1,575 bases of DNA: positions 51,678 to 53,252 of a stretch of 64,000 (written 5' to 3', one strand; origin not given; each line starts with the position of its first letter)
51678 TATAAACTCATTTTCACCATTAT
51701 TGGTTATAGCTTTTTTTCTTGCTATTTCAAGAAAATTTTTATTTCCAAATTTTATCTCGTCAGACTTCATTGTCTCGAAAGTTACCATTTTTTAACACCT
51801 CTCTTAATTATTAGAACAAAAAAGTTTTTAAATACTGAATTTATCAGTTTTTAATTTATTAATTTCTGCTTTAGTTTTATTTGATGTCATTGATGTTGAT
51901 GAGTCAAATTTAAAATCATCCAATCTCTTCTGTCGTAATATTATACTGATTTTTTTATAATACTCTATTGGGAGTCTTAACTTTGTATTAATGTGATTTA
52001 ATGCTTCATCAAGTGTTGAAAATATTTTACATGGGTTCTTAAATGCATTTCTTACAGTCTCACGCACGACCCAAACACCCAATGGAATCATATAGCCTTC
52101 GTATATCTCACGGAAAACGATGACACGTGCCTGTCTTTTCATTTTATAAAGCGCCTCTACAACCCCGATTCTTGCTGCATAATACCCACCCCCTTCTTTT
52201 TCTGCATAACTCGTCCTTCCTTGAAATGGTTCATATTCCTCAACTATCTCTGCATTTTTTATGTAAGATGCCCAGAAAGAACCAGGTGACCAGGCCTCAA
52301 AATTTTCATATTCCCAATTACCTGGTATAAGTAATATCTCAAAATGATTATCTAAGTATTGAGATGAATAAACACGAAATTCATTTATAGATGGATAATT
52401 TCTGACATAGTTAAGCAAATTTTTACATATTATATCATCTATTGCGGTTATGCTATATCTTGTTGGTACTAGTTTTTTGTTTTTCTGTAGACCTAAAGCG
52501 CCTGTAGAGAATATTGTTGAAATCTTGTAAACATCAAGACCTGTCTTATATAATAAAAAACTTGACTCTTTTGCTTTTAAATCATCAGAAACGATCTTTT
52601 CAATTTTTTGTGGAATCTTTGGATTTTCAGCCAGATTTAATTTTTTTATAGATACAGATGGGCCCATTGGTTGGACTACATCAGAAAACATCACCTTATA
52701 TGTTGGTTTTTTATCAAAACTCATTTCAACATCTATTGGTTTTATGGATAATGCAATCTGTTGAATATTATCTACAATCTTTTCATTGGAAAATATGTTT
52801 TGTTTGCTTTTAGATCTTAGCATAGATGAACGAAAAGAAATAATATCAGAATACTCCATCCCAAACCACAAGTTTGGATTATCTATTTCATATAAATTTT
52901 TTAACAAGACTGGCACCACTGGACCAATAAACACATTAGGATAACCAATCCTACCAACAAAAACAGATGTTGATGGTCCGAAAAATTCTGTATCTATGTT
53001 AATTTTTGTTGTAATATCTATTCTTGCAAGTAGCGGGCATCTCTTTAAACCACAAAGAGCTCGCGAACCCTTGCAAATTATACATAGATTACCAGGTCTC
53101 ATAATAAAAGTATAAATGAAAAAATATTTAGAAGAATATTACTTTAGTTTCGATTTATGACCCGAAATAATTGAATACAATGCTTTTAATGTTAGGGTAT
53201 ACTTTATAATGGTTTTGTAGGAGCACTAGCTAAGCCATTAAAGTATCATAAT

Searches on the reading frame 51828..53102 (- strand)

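Call 76: search_protein_families(library=pfam, proteins=[window:51828-53102:-], max_evalue=0.00001)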
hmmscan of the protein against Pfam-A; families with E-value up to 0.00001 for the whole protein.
window:51828-53102:- (424 aa): 2 families
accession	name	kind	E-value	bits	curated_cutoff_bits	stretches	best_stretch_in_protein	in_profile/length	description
PF04894.17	Nre_N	-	6.7e-93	311.8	25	1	16-277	1-269/270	Archaeal Nre, N-terminal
PF04895.17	Nre_C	-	2.8e-35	121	27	1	292-397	2-110/110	Archaeal Nre, C-terminal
